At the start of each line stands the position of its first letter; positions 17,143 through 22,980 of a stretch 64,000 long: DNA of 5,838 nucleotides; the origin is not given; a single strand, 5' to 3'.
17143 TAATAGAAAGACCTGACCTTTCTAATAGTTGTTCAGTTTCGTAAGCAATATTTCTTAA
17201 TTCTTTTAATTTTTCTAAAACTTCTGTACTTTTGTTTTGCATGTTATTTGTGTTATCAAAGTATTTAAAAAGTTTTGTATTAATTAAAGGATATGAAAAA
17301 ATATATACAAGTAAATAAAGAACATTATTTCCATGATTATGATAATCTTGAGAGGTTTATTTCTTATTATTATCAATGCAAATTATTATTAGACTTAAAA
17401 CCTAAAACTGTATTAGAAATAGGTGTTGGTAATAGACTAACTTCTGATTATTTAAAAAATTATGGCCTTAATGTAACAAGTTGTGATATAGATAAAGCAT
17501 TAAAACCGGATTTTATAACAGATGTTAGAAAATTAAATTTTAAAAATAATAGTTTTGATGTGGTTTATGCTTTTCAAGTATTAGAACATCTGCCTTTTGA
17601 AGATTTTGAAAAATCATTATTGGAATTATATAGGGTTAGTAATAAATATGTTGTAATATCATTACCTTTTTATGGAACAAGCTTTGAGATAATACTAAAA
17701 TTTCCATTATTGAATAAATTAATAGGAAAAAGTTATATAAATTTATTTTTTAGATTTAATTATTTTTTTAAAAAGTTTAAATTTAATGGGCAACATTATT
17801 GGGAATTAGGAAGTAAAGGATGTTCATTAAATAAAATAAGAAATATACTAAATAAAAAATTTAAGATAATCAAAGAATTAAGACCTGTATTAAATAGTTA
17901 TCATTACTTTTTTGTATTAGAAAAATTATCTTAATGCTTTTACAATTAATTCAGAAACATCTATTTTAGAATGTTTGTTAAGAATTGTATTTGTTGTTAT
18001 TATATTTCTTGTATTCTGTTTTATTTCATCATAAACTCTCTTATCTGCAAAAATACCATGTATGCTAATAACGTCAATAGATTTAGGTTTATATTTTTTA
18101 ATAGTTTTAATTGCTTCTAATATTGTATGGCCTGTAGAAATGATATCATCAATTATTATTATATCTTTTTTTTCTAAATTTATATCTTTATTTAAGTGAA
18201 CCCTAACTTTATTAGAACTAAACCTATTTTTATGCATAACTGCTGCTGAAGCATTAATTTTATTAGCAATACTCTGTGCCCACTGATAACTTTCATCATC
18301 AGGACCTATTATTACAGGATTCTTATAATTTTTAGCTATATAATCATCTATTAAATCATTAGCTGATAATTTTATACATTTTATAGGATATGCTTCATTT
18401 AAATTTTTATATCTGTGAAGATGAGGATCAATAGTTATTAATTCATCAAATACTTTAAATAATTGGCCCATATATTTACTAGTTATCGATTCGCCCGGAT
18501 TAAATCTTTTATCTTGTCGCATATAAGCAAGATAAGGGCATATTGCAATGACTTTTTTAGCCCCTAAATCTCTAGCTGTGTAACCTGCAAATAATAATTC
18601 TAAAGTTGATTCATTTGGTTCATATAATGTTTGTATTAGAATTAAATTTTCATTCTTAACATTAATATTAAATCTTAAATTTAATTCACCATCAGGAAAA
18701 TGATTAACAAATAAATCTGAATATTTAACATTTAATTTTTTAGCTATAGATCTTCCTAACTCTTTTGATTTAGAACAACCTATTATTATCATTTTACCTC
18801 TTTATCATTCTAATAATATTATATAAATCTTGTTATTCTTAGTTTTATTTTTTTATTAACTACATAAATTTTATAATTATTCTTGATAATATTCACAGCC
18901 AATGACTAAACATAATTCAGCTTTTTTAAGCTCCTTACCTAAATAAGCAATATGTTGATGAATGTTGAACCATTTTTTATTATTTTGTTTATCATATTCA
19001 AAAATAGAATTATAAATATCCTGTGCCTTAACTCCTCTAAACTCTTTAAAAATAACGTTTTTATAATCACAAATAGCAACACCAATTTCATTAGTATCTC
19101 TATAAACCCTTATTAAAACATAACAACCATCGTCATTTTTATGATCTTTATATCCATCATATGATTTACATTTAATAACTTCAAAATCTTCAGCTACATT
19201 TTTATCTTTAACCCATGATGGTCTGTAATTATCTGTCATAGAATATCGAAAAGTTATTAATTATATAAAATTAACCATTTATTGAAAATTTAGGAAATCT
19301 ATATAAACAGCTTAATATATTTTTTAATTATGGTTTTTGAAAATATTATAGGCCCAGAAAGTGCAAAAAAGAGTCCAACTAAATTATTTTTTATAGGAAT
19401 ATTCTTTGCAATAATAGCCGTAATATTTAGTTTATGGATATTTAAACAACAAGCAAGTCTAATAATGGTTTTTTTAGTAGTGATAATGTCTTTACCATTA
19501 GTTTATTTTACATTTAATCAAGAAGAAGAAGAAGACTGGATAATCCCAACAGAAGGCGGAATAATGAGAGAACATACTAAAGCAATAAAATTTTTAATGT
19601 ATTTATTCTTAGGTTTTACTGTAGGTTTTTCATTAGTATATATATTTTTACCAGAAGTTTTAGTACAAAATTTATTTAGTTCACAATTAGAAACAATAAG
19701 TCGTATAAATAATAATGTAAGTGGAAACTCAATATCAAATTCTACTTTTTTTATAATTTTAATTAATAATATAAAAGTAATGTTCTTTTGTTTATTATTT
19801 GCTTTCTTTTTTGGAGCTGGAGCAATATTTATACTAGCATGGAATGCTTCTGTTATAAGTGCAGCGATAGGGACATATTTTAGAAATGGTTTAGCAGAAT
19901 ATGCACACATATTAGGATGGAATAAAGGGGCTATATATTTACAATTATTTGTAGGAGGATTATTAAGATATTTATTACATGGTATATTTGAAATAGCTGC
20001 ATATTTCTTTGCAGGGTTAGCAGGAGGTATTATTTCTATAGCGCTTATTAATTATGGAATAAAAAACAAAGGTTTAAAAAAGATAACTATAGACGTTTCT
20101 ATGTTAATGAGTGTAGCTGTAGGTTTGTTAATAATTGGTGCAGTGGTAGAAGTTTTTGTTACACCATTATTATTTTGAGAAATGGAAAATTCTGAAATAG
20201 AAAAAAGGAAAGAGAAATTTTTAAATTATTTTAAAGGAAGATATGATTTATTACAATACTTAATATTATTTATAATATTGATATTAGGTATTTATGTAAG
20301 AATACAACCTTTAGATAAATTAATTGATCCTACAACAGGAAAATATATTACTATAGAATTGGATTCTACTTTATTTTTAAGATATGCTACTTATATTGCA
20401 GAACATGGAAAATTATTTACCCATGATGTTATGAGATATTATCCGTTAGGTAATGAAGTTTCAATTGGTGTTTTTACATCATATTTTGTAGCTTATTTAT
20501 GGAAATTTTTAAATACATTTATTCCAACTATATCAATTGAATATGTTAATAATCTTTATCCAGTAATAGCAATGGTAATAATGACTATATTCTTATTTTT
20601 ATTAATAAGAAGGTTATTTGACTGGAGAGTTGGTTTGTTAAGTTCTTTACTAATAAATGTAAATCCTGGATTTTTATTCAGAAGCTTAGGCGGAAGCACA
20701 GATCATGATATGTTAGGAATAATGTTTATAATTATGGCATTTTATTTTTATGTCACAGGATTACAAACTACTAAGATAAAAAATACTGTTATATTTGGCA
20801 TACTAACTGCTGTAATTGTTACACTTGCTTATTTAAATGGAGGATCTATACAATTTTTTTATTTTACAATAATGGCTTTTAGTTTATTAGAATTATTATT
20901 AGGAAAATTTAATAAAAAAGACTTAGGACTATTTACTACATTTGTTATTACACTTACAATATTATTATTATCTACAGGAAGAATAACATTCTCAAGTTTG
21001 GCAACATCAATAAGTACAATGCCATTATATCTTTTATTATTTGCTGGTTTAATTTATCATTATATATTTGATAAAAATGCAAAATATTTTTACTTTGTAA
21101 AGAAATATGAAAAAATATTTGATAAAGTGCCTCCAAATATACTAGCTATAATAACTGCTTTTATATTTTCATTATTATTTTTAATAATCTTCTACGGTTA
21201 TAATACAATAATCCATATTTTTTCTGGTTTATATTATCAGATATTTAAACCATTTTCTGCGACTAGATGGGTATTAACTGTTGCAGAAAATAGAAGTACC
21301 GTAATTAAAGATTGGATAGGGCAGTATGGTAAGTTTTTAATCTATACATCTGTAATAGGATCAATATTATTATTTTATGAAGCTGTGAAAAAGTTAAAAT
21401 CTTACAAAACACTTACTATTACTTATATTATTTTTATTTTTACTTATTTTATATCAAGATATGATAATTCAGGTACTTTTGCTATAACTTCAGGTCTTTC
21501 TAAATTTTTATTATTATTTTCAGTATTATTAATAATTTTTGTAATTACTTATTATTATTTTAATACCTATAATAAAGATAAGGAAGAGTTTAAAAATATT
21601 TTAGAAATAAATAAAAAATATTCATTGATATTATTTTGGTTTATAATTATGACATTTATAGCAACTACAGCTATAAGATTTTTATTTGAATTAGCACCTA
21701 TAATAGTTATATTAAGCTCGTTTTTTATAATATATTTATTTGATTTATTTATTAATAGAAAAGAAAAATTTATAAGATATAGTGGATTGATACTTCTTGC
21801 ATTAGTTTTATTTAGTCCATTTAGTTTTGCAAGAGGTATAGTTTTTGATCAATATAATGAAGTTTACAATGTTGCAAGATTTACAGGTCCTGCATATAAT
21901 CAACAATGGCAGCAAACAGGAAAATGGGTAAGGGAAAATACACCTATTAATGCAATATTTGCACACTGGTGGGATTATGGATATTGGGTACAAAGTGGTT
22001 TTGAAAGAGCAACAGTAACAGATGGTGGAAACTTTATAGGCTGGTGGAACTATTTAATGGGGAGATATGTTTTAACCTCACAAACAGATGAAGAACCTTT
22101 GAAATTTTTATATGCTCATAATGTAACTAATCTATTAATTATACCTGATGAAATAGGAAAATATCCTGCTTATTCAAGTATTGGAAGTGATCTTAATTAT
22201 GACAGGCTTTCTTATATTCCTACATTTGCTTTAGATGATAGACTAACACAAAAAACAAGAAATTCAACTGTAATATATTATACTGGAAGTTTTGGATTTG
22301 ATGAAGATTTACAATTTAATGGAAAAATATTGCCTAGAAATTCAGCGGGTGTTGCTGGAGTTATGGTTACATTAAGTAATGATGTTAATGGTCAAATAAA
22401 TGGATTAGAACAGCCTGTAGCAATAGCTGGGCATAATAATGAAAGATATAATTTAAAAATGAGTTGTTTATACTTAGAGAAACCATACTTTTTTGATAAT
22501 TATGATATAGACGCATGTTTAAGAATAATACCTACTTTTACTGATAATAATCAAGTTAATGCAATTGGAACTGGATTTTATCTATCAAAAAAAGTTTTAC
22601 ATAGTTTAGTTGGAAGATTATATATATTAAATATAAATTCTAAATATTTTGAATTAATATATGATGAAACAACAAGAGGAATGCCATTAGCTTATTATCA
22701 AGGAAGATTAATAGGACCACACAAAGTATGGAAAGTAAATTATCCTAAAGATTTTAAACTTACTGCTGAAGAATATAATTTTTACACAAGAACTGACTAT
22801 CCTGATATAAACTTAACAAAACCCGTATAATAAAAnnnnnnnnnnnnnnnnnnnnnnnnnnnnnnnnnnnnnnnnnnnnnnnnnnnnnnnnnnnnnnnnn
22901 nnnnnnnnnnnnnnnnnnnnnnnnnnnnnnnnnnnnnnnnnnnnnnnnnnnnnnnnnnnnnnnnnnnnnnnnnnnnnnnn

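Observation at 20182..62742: A roughly 43-kb glycosylation island: AglB plus an unusually large set of GT-C membrane glycosyltransferases and glycan-tailoring enzymes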

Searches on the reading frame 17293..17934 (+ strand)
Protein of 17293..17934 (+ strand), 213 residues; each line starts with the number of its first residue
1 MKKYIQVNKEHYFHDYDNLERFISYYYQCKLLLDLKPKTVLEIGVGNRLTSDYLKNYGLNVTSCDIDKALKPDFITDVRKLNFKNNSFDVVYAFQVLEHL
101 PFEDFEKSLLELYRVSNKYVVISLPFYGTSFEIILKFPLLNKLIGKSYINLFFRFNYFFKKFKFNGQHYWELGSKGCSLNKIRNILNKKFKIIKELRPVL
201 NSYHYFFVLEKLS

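Call 8: search_protein_families(library=pfam, proteins=[window:17293-17934:+], max_evalue=0.001)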
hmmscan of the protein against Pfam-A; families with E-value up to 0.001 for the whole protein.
window:17293-17934:+ (213 aa): 4 families
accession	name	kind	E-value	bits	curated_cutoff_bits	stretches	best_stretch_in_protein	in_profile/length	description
PF08241.18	Methyltransf_11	-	3.2e-12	47.4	21.2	1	41-116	1-87/95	Methyltransferase domain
PF13649.12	Methyltransf_25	-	4.1e-08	34.2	27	1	40-115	1-92/97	Methyltransferase domain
PF13489.12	Methyltransf_23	-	4.1e-08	33.6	27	1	34-122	20-116/164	Methyltransferase domain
PF08242.18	Methyltransf_12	-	5.3e-05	24.3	30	1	41-115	1-91/98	Methyltransferase domain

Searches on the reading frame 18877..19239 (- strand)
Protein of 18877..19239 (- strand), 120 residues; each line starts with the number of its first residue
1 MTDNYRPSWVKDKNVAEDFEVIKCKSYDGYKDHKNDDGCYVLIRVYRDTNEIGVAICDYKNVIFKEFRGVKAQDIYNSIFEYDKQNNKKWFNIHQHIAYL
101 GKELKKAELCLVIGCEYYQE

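Call 8: search_protein_families(library=pfam, proteins=[window:18877-19239:-], max_evalue=0.001)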
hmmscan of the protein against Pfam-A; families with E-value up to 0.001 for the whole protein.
window:18877-19239:- (120 aa): 1 family
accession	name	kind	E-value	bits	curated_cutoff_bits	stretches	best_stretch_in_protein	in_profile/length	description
PF14251.12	PterinBD-DUF4346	-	2.8e-11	44.4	29.6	1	36-120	2-86/86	PterinBD-DUF4346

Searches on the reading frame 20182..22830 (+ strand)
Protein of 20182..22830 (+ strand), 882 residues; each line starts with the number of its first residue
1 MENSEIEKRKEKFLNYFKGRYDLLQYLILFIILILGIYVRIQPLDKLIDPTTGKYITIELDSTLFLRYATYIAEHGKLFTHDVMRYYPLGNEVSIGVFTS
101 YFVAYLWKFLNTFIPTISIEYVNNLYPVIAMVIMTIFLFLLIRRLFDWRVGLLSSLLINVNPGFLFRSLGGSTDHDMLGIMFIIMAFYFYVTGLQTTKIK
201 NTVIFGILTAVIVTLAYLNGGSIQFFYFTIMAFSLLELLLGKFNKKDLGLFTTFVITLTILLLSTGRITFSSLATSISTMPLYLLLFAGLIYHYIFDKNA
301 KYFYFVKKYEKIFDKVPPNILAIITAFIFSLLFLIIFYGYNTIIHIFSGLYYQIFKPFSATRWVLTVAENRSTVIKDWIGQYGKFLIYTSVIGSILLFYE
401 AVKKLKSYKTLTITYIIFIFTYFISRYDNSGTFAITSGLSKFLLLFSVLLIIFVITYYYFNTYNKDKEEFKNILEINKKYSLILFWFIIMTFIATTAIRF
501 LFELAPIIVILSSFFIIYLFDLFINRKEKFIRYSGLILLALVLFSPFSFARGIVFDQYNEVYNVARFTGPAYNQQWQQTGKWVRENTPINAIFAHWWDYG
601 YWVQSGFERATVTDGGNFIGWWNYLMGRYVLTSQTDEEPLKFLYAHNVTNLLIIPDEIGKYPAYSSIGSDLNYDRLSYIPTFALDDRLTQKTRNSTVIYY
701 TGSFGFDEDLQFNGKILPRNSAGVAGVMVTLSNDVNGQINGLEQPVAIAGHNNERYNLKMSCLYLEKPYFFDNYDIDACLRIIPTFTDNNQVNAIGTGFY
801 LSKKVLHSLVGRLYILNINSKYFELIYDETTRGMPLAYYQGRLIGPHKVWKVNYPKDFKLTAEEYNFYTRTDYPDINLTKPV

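Call 3: search_protein_families(library=pfam, proteins=[window:20182-22830:+], max_evalue=0.01)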
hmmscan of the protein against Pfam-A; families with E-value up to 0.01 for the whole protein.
window:20182-22830:+ (882 aa): 3 families
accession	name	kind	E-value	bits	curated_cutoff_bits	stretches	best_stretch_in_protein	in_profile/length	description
PF02516.20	STT3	-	1.1e-22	81.5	24.5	1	33-298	5-268/405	Oligosaccharyl transferase STT3, N-terminal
PF13231.12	PMT_2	-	3.6e-08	34.2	26.1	1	124-259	25-152/160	Dolichyl-phosphate-mannose-protein mannosyltransferase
PF21436.2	STT3-PglB_core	-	0.0012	19.8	23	1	595-634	7-46/131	STT3/PglB/AglB core domain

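Call 10: find_encoding_contigs(protein=window:20182-22830:+, flank=10000, max_places=6)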
Protein window:20182-22830:+ (882 aa): no gene with exactly this product is on record in the collection.

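Call 15: search_protein_families(library=ncbifam, proteins=[window:20182-22830:+], max_evalue=0.1)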
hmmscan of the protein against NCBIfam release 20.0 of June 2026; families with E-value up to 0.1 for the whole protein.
window:20182-22830:+ (882 aa): 1 family
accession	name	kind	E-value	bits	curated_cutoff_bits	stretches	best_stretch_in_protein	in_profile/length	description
TIGR04154.1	archaeo_STT3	subfamily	1.7e-30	106.1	450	1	27-604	2-545/831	oligosaccharyl transferase, archaeosortase A system-associated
